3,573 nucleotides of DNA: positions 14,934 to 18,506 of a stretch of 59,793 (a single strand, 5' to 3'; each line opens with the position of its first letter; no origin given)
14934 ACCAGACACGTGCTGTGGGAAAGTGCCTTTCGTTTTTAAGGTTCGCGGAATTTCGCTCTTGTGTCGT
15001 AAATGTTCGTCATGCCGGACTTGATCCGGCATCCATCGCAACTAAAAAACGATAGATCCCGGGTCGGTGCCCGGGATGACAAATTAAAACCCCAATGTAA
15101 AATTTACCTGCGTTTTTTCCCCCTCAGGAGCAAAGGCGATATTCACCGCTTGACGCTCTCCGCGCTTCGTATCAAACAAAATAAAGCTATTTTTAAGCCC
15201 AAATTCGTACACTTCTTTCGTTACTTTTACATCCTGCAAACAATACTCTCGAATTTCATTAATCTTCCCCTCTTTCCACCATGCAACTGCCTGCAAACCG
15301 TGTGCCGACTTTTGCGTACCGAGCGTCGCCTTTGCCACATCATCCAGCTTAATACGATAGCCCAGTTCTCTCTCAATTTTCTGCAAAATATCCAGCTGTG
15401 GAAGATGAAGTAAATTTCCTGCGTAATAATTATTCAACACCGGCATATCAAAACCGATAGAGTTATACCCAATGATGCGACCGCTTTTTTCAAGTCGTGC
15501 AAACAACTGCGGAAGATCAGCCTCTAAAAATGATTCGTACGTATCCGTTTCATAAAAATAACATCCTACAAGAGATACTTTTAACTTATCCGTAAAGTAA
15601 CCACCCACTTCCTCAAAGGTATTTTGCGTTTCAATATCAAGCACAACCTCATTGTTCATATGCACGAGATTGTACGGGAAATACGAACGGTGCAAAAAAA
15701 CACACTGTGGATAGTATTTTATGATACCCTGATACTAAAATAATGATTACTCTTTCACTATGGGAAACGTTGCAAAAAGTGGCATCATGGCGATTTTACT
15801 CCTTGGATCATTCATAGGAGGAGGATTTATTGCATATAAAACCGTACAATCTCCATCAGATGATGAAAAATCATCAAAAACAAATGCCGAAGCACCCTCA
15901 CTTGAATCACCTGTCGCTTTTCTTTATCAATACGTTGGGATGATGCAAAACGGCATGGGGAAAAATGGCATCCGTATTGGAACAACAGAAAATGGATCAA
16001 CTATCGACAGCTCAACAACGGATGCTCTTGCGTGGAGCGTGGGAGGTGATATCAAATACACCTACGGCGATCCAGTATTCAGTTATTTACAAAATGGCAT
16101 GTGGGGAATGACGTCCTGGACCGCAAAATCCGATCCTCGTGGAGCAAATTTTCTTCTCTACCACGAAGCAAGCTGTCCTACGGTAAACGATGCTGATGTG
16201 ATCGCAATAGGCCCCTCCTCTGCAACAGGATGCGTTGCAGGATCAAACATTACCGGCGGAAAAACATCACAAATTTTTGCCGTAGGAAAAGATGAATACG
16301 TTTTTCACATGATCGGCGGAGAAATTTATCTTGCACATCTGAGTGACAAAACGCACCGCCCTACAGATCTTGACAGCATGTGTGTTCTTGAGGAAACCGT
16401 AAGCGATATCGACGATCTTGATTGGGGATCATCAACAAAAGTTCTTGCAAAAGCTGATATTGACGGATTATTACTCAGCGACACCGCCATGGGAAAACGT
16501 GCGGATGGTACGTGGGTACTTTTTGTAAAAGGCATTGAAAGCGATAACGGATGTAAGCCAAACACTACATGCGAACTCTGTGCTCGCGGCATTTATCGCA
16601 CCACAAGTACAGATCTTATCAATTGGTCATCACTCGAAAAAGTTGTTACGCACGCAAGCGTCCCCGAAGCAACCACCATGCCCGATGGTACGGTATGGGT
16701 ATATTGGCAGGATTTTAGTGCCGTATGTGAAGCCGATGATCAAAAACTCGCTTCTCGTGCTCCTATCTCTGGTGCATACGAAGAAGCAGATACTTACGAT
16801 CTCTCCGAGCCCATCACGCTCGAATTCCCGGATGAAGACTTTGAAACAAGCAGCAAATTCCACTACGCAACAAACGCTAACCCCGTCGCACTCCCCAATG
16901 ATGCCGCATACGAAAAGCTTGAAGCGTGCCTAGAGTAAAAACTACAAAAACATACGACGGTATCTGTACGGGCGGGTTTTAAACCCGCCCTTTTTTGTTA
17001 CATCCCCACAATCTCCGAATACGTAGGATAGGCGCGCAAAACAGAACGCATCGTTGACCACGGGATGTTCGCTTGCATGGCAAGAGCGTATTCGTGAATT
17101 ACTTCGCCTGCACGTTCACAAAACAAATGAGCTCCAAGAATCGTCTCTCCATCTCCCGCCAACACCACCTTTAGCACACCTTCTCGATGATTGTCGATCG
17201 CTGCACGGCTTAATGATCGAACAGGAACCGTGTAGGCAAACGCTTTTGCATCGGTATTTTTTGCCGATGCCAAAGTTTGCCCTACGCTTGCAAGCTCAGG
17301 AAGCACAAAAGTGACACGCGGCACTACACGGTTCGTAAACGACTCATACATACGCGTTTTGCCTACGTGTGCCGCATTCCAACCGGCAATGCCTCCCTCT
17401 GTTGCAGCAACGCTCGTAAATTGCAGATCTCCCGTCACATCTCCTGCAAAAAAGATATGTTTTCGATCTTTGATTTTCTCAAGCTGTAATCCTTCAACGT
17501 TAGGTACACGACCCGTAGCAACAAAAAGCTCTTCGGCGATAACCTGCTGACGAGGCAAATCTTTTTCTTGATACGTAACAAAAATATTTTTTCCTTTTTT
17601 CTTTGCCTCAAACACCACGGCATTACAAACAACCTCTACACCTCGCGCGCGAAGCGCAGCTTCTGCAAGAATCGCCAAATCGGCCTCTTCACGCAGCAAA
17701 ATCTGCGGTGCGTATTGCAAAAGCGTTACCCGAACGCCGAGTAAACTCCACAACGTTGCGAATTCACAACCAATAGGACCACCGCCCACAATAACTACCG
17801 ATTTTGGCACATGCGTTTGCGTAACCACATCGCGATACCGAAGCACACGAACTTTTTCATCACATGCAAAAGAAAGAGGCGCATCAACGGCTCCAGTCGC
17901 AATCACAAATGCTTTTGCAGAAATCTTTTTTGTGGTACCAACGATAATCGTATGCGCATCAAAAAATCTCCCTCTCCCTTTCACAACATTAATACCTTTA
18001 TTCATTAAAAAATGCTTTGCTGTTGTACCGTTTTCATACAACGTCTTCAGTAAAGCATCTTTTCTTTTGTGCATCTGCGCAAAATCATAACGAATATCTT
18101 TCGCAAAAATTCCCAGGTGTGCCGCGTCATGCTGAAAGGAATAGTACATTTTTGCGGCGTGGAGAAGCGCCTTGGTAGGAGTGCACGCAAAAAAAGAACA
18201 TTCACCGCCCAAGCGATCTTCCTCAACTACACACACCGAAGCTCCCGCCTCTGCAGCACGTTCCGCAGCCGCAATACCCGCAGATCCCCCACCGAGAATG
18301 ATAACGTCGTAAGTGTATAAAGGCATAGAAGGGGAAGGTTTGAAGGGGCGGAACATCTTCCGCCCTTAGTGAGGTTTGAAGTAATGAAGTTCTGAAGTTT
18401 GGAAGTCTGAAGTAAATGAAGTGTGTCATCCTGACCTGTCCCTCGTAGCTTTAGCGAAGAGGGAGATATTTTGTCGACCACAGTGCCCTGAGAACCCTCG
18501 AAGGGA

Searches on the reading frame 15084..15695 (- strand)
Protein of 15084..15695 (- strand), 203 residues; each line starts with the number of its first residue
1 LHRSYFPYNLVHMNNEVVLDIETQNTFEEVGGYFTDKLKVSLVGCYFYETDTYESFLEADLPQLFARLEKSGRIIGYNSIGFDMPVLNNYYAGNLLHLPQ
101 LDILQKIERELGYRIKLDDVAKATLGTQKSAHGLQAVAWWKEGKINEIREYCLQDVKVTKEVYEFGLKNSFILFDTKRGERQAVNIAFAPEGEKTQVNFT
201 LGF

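Call 80: search_protein_families(library=pfam, proteins=[window:15084-15695:-], max_evalue=0.0001)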
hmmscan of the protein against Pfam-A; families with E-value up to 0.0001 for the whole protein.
window:15084-15695:- (203 aa): 2 families
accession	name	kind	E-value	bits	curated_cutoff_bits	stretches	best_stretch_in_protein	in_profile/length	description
PF13482.12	RNase_H_2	-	4.3e-10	40.2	22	1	19-164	3-162/165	RNase_H superfamily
PF10108.15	DNA_pol_B_exo2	-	6e-08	33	24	0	112-162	118-169/213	Predicted 3'-5' exonuclease related to the exonuclease domain of PolB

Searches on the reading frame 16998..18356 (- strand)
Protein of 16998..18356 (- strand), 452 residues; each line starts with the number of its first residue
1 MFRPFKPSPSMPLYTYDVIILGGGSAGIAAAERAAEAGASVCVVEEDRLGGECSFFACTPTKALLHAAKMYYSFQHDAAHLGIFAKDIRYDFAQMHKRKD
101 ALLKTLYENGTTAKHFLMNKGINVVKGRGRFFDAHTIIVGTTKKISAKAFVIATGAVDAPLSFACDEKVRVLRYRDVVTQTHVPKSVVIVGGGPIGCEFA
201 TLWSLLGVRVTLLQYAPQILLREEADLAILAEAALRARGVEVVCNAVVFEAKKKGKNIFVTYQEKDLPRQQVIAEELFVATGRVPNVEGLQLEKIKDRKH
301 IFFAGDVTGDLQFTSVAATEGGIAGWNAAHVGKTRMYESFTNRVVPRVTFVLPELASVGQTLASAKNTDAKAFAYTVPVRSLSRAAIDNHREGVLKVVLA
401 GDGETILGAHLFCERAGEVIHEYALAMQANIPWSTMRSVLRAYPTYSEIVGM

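Call 79: search_protein_families(library=pfam, proteins=[window:16998-18356:-], max_evalue=0.0001)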
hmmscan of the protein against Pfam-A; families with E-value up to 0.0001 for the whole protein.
window:16998-18356:- (452 aa): 12 families
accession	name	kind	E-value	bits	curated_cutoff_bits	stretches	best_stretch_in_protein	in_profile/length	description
PF07992.20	Pyr_redox_2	-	4e-46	158.2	26.1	1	16-321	1-291/291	Pyridine nucleotide-disulphide oxidoreductase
PF02852.28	Pyr_redox_dim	-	1.9e-23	83.2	25.3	1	345-450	1-106/110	Pyridine nucleotide-disulphide oxidoreductase, dimerisation domain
PF00070.33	Pyr_redox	-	2e-16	60.7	22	1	186-257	1-72/82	Pyridine nucleotide-disulphide oxidoreductase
PF13738.12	Pyr_redox_3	-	7.1e-12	45.6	30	1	19-298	1-282/305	Pyridine nucleotide-disulphide oxidoreductase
PF12831.13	FAD_oxidored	-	9.4e-12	45.4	27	1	17-78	1-68/416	FAD dependent oxidoreductase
PF01134.28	GIDA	-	1.3e-10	41.4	22.1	1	17-156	1-150/391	Glucose inhibited division protein A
PF01266.30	DAO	-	1.9e-08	34.7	27.9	1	17-69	1-50/353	FAD dependent oxidoreductase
PF13450.12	NAD_binding_8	-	6.2e-08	33.2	21.9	1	20-56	1-38/68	NAD(P)-binding Rossmann-like domain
PF03486.20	HI0933_like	-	7e-08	32.6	50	0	17-48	2-33/244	HI0933-like protein Rossmann domain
PF00890.30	FAD_binding_2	-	9.6e-08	32.1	20.4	1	17-60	1-44/414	FAD binding domain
PF01494.25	FAD_binding_3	-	1.4e-06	28.2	22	0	16-47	2-33/349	FAD binding domain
PF05834.18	Lycopene_cycl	-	3.1e-05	23.7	23.4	0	17-46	1-32/380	Lycopene cyclase protein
